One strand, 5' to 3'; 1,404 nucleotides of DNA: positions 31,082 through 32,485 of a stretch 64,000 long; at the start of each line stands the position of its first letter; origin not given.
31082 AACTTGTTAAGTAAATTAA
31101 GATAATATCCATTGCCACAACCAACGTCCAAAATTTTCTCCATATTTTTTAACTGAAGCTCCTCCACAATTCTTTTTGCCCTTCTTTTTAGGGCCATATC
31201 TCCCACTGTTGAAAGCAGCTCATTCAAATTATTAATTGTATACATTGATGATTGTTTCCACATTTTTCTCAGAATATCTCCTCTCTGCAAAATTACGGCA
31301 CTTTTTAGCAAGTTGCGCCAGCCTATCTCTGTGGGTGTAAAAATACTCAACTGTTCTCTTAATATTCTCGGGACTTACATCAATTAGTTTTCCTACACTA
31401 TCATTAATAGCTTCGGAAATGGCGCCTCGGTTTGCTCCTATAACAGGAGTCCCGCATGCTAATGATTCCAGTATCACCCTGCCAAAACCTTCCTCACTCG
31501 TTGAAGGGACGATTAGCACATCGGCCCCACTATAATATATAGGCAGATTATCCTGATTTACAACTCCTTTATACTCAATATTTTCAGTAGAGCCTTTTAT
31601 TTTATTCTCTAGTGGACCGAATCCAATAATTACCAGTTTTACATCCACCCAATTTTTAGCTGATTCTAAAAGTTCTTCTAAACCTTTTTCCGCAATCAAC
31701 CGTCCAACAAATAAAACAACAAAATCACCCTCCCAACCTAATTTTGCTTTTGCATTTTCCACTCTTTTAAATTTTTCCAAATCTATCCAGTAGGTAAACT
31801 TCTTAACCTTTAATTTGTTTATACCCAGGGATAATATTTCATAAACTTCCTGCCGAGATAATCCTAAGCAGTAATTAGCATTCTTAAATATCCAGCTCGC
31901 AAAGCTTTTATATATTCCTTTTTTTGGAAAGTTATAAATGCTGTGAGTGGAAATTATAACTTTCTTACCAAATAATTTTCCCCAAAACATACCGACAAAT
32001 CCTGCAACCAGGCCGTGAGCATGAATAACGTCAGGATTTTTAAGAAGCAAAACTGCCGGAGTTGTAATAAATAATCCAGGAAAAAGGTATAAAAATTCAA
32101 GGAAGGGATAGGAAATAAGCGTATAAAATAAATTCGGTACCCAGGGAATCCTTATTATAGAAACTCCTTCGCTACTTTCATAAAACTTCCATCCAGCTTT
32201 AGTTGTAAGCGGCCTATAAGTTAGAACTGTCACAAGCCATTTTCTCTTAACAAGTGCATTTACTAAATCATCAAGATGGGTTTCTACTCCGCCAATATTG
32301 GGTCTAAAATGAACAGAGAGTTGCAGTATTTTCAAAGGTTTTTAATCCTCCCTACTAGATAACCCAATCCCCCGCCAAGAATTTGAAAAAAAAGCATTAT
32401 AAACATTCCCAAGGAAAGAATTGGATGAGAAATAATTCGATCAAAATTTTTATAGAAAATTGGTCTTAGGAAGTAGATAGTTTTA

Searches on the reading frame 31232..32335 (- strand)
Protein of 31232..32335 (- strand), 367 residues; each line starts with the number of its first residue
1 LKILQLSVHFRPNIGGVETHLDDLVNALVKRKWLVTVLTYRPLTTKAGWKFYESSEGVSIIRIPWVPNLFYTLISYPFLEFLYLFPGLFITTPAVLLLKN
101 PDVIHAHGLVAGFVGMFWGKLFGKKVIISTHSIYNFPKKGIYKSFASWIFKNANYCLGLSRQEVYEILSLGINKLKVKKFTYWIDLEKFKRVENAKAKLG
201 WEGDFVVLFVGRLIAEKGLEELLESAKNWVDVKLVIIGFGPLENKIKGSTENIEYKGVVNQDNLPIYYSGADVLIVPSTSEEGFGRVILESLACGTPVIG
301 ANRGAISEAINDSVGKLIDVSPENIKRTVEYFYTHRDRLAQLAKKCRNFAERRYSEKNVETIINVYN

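Call 8: search_protein_families(library=ncbifam, proteins=[window:31232-32335:-], max_evalue=1e-10)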
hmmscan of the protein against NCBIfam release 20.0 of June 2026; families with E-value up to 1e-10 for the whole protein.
window:31232-32335:- (367 aa): 19 families
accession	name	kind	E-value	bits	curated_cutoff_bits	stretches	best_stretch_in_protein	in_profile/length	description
NF053787.1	GlcN_PG_synth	equivalog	1.5e-22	79.9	480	1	147-364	138-354/361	N-acetylglucosaminyl phosphatidylglycerol synthase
NF047684.1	TeichurnBiosyTuaC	equivalog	2.6e-19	69.4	550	1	139-366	152-386/391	teichuronic acid biosynthesis protein TuaC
TIGR03449.1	mycothiol_MshA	equivalog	2.7e-17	62.8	462.5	1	15-366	21-400/406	D-inositol-3-phosphate glycosyltransferase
TIGR02149.1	glgA_Coryne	subfamily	2.5e-16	59.8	302.4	1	99-324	82-337/391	glycogen synthase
TIGR04157.1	glyco_rSAM_CFB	subfamily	9.9e-16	57.7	400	1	135-317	150-346/406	TIGR04157 family glycosyltransferase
TIGR03999.1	thiol_BshA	equivalog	2.1e-15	56.6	273.7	1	173-363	166-367/375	N-acetyl-alpha-D-glucosaminyl L-malate synthase BshA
TIGR03088.1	stp2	hypoth_equivalog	2.6e-15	56.4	409.05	1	165-362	150-366/374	TIGR03088 family PEP-CTERM/XrtA system glycosyltransferase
NF007640.0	PRK10307.1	subfamily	2.8e-15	56.1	276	1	143-359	162-396/411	WcaI family glycosyltransferase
NF046085.1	XrtY_assoc_Gly1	equivalog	1.1e-14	54.1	400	1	135-366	144-381/387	XrtY-associated glycosyltransferase XYAG1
NF038298.1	EPS_HpsO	equivalog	1.5e-14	53.6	575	1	196-359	192-376/388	hormogonium polysaccharide biosynthesis glycosyltransferase HpsO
NF041876.1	EPS_EpsE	equivalog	7.3e-14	51.8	400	1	184-357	195-383/389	exopolysaccharide biosynthesis GT4 family glycosyltransferase EpsE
NF012028.0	PRK15484.1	subfamily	2.2e-13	50.1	618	1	194-360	182-368/380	lipopolysaccharide N-acetylglucosaminyltransferase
NF041010.1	glycosy_Agl16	equivalog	5.3e-13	48.6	575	0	122-350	103-332/352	glycosylation protein Agl16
NF049988.1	MGlcDAGSynMgs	equivalog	5.4e-12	45.8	400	1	183-350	191-368/398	alpha-monoglucosyldiacylglycerol synthase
NF050063.1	ProtGlycPglJ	equivalog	6.9e-12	45.2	500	1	141-327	133-324/363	N-acetylgalactosamine-N,N'-diacetylbacillosaminyl-diphospho-undecaprenol 4-alpha-N-acetylgalactosaminyltransferase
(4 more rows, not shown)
